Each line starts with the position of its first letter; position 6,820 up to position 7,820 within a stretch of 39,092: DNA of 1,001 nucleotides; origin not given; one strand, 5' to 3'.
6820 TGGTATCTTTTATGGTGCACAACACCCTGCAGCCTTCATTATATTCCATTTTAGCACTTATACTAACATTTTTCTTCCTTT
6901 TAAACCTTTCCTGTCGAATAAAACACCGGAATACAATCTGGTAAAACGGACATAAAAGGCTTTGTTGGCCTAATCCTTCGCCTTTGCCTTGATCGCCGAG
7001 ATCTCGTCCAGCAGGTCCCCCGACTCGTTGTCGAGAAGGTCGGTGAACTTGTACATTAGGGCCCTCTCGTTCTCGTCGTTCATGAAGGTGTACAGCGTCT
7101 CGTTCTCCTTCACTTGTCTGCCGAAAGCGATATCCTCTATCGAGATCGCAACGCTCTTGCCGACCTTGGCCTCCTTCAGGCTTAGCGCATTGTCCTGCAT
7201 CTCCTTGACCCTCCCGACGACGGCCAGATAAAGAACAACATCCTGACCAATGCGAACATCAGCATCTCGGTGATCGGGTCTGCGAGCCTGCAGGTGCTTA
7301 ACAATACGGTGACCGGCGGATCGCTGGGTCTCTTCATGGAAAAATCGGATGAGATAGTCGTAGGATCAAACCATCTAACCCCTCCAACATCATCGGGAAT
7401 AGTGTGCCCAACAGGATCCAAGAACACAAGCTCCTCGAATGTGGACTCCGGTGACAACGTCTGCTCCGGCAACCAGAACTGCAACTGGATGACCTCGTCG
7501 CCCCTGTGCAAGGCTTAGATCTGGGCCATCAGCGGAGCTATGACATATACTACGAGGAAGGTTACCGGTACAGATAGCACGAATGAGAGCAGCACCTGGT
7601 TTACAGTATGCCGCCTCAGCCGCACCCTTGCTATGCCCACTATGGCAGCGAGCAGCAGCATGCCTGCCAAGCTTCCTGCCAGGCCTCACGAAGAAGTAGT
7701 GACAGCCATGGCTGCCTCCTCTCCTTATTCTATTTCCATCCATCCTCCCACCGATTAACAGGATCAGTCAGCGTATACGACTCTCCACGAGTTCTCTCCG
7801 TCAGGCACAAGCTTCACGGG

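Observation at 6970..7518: Two unrelated 3' gene fragments joined head-to-head at a 5-nt microhomology (CCGAC)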

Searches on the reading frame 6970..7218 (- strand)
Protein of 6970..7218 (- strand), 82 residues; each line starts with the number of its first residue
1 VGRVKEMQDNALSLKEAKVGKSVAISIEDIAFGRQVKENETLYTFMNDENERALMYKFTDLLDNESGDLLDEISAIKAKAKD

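Call 10: search_protein_families(library=pfam, proteins=[window:6970-7218:-], max_evalue=0.01)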
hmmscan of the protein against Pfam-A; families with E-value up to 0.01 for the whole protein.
window:6970-7218:- (82 aa): 1 family
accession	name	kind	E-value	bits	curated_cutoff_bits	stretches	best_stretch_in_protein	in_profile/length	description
PF14578.12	GTP_EFTU_D4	-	3.9e-10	39.9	23.8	1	1-43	44-86/86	Elongation factor Tu domain 4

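Call 12: find_encoding_contigs(protein=window:6970-7200:-, flank=10000, max_places=10)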
Protein window:6970-7200:- (76 aa): 3 contigs read that carry it; 3 places shown.
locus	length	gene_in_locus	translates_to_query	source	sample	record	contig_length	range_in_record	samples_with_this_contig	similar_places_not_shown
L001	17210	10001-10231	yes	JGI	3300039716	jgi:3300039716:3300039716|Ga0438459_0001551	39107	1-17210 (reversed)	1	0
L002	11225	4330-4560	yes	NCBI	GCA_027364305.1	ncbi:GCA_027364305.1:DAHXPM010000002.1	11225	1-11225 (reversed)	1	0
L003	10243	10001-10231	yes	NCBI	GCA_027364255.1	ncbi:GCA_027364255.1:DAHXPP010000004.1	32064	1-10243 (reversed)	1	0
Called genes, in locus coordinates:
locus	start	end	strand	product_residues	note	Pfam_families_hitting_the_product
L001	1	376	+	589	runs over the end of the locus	PF00662:Proton_antipo_N, PF00361:Proton_antipo_M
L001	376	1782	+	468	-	PF00361:Proton_antipo_M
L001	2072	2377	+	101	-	PF01883:FeS_assembly_P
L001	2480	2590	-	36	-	-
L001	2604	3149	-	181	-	PF00334:NDK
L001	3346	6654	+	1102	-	PF14890:Intein_splicing, PF14528:LAGLIDADG_3, PF00009:GTP_EFTU, PF11987:IF-2, PF14578:GTP_EFTU_D4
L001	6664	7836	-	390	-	PF13404:HTH_AsnC-type, PF13412:HTH_24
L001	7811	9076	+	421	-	PF00892:EamA (weak)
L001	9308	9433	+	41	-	-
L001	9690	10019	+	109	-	-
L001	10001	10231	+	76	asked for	PF14578:GTP_EFTU_D4 (weak)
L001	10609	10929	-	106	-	PF01156:IU_nuc_hydro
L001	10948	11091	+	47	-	-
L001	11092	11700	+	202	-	PF00561:Abhydrolase_1, PF12146:Hydrolase_4, PF12697:Abhydrolase_6 (weak)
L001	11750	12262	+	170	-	PF00293:NUDIX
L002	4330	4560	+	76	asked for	PF14578:GTP_EFTU_D4 (weak)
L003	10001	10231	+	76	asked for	PF14578:GTP_EFTU_D4 (weak)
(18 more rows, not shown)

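Call 17: find_homologous_proteins(query=window:6970-7218:-, max_evalue=0.001)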
Query window:6970-7218:- (82 aa): 2 proteins with E <= 0.001 among 3 candidates.
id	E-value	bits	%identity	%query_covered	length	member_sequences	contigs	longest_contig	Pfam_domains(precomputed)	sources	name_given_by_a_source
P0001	1.3e-39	151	100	93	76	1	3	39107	PF14578.13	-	-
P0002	2.3e-25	106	65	99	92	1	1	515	PF14578.13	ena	-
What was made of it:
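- Tried and rejected: A protein search with the 82-aa fragment found only itself and a 65% hit (call 17).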

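Call 19: find_related_loci(query=A1, collection=genome_contigs, flank=10000)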
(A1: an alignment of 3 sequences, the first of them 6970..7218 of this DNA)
Query A1 (82 aa) in genome_contigs; peptide patterns used: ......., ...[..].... (x = any residue, [..] = any of these).
99 stretches matched a pattern; 22 encode a relative of the query (tblastn E <= 1e-3); 22 distinct loci.
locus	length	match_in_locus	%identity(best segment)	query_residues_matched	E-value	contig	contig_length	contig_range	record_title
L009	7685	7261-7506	77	1-82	2e-39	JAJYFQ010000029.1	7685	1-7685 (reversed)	MAG: Candidatus Micrarchaeota archaeon isolate DBS1-2.bin49 NODE_14832_length_7685_cov_0.973935, whole genome shotgun se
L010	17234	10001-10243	72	1-81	1e-35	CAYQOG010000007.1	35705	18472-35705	MAG TPA_asm: Candidatus Micrarchaeota archaeon isolate SRP226684_co1_186 genome assembly, contig: NODE_674_length_35705_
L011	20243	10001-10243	65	1-81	3e-34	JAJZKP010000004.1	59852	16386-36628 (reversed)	MAG: Candidatus Micrarchaeota archaeon isolate MAS1.bin34 NODE_260_length_59852_cov_6.304311, whole genome shotgun seque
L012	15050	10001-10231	70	1-77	2e-33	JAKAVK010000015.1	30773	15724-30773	MAG: Candidatus Micrarchaeota archaeon isolate YP3.bin93 NODE_1780_length_30773_cov_6.61104, whole genome shotgun sequen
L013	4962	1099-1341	63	1-81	2e-33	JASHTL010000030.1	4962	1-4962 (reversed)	MAG: Candidatus Micrarchaeota archaeon isolate JOPF152 JOPF_N071_contig_16658, whole genome shotgun sequence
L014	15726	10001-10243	63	1-81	7e-32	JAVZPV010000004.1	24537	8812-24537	MAG: Candidatus Micrarchaeaceae archaeon isolate DRTY-7_201709_bins_20 DRTY-7_201709_bins_20_scaffold_4, whole genome sh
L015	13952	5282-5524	65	1-81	1e-31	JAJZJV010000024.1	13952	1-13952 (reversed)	MAG: Candidatus Micrarchaeota archaeon isolate LSA5.bin73 NODE_6527_length_13952_cov_3.154430, whole genome shotgun sequ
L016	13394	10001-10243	65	1-81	2e-31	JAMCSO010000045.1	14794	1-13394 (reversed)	MAG: Candidatus Marsarchaeota archaeon isolate FK_Sedi_A_Bin.208 NODE_9891_length_14794_cov_3.29583, whole genome shotgu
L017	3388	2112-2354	65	1-81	4e-31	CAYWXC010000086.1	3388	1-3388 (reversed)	MAG TPA_asm: Candidatus Micrarchaeota archaeon isolate binchicken_co250_36 genome assembly, contig: NODE_41781_length_33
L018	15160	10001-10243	58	1-81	1e-29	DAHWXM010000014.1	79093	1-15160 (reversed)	MAG TPA_asm: Candidatus Micrarchaeota archaeon isolate clean2166 k141_442177, whole genome shotgun sequence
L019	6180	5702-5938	61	1-79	4e-28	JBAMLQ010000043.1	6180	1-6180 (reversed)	MAG: Candidatus Micrarchaeia archaeon isolate MAG9 ExploCarb_3808S_S2_2729_length_6180_cov_4, whole genome shotgun seque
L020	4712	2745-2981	61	1-79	4e-23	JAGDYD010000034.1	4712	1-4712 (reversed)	MAG: Candidatus Micrarchaeota archaeon isolate KMA_Bin02 NODE_3650_length_4712_cov_3.011595, whole genome shotgun sequen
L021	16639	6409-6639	55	1-77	5e-22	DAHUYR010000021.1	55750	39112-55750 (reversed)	MAG TPA_asm: Candidatus Micrarchaeota archaeon isolate clean1671 k141_37173, whole genome shotgun sequence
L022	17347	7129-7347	53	1-73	1e-21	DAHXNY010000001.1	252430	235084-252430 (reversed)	MAG TPA_asm: Candidatus Micrarchaeota archaeon isolate clean1794 NODE_1_length_252430_cov_9.596541, whole genome shotgun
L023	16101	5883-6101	52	1-73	4e-21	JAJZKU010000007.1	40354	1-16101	MAG: Candidatus Micrarchaeota archaeon isolate MAS1.bin53 NODE_596_length_40354_cov_102.237154, whole genome shotgun seq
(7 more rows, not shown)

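Call 26: find_related_loci(query=window:6970-7218:-, collection=metagenome_contigs, flank=10000)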
Query window:6970-7218:- (82 aa) in metagenome_contigs; peptide patterns used: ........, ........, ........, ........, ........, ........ (x = any residue, [..] = any of these).
292 stretches matched a pattern; 3 encode a relative of the query (tblastn E <= 1e-3); 3 distinct loci.
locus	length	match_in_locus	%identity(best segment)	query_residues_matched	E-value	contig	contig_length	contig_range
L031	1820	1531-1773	63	1-81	8e-32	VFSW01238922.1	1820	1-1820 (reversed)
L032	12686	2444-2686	57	1-81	6e-27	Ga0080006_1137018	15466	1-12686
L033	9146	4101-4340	42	1-81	2e-13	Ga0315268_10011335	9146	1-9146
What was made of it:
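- Tried and rejected: The metagenome_contigs scan gave at most 63% (call 26).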

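Call 35: search_protein_families(library=pfam, proteins=[L010:10919-12211:-, L010:12313-13509:-, L010:10510-10881:+, L012:10297-10788:-, L012:10828-11190:-, L013:2080-2838:-], max_evalue=0.01)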
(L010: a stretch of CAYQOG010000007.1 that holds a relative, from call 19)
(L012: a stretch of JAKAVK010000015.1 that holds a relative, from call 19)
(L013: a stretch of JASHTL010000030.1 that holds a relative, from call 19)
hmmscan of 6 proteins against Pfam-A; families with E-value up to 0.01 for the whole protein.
L010:10919-12211:- (430 aa): 1 family
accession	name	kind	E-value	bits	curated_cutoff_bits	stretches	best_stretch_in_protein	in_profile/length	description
PF21633.3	MOV-10_Ig-like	-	0.0055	17.2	27.4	0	107-128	31-52/126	Helicase MOV-10, Ig-like domain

L010:12313-13509:- (398 aa): 0 families

L010:10510-10881:+ (123 aa): 1 family
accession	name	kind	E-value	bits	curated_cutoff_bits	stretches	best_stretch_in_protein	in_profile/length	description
PF01850.27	PIN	-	1e-08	36.2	23.6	1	2-115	1-115/120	PIN domain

L012:10297-10788:- (163 aa): 0 families

L012:10828-11190:- (120 aa): 0 families

L013:2080-2838:- (252 aa): 0 families

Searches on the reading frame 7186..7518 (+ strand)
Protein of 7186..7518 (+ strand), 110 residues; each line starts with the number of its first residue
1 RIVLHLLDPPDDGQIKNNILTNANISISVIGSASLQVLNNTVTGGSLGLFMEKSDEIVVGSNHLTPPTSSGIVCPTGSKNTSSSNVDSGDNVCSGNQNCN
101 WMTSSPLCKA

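Call 10: search_protein_families(library=pfam, proteins=[window:7186-7518:+], max_evalue=0.01)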
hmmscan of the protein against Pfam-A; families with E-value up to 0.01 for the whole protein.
window:7186-7518:+ (110 aa): 2 families
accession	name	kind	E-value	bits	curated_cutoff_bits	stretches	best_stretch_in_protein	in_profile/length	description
PF05048.19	NosD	-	1.8e-06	28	23.6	1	14-85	94-167/212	Periplasmic copper-binding protein (NosD)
PF13229.12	Beta_helix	-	4.8e-05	23.5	25.9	1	13-85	57-132/158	Right handed beta helix region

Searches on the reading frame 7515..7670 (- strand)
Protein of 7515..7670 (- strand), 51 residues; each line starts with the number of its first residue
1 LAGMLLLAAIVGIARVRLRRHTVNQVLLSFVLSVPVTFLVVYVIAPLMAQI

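Call 35: search_protein_families(library=pfam, proteins=[window:7515-7670:-], max_evalue=0.01)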
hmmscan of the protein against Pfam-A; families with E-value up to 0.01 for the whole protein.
window:7515-7670:- (51 aa): 2 families
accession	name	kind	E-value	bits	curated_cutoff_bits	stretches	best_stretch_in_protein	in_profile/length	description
PF01569.27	PAP2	-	7.1e-06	26.2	27.2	1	3-44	84-125/130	PAP2 superfamily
PF11391.13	DUF2798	-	0.0015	19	23.5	1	6-49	10-53/59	Protein of unknown function (DUF2798)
